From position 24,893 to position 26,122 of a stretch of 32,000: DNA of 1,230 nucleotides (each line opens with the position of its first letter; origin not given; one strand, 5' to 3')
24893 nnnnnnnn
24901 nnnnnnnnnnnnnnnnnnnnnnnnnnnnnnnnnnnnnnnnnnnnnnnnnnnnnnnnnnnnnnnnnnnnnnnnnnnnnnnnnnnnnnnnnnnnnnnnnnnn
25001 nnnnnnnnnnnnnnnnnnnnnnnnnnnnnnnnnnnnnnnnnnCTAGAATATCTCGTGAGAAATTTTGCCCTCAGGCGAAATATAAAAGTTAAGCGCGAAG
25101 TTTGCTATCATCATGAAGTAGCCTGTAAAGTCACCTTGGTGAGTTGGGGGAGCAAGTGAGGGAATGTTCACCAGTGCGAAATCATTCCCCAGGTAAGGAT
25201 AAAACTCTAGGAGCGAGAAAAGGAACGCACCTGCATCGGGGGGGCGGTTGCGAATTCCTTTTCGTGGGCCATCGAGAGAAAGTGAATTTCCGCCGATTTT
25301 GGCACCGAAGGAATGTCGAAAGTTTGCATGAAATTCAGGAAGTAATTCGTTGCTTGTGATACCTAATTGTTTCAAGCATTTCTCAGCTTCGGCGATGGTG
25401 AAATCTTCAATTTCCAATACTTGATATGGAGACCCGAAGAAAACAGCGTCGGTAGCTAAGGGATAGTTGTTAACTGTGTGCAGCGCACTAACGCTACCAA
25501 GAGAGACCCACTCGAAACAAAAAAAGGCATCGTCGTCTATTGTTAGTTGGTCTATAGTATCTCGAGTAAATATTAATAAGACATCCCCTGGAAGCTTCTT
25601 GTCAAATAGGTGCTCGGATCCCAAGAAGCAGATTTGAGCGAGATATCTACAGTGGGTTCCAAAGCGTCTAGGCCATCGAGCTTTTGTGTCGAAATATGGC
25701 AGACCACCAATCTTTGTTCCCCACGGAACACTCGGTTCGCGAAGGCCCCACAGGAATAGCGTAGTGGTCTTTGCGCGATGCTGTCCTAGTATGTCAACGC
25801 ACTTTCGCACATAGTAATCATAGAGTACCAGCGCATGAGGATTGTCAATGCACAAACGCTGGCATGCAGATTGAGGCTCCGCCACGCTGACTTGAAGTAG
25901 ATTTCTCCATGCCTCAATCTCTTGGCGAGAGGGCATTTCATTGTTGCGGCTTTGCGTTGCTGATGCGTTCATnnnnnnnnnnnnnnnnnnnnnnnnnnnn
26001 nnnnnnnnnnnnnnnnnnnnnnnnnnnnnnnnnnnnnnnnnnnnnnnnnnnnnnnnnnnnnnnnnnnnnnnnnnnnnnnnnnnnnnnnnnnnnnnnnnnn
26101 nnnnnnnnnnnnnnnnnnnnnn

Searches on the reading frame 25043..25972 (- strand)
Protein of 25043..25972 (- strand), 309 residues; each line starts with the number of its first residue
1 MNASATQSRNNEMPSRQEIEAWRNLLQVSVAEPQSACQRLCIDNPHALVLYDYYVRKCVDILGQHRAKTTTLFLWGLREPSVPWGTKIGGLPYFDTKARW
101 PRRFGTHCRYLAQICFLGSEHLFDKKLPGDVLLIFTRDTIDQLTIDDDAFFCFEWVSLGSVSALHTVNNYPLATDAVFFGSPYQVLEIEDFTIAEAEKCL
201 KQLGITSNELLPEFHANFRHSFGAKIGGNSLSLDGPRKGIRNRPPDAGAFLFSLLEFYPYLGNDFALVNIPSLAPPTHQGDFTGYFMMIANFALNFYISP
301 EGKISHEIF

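Call 5: search_protein_families(library=pfam, proteins=[window:25043-25972:-], max_evalue=1)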
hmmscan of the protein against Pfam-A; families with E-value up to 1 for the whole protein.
window:25043-25972:- (309 aa): 1 family
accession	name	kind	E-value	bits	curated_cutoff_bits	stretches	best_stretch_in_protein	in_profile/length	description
PF09234.15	DUF1963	-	0.0028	18.5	23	1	86-136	1-51/216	Domain of unknown function (DUF1963)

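Call 71: search_protein_families(library=pfam, proteins=[window:25043-25972:-], max_evalue=0.1)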
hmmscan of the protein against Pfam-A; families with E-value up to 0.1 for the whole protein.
window:25043-25972:- (309 aa): 1 family
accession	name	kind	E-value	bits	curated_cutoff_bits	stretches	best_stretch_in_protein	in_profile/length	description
PF09234.15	DUF1963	-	0.0028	18.5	23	1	86-136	1-51/216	Domain of unknown function (DUF1963)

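Call 105: search_solved_structures(query=window:25043-25972:-, max_evalue=1)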
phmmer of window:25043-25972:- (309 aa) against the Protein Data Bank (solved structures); distinct sequences matched with E-value up to 1: 0.
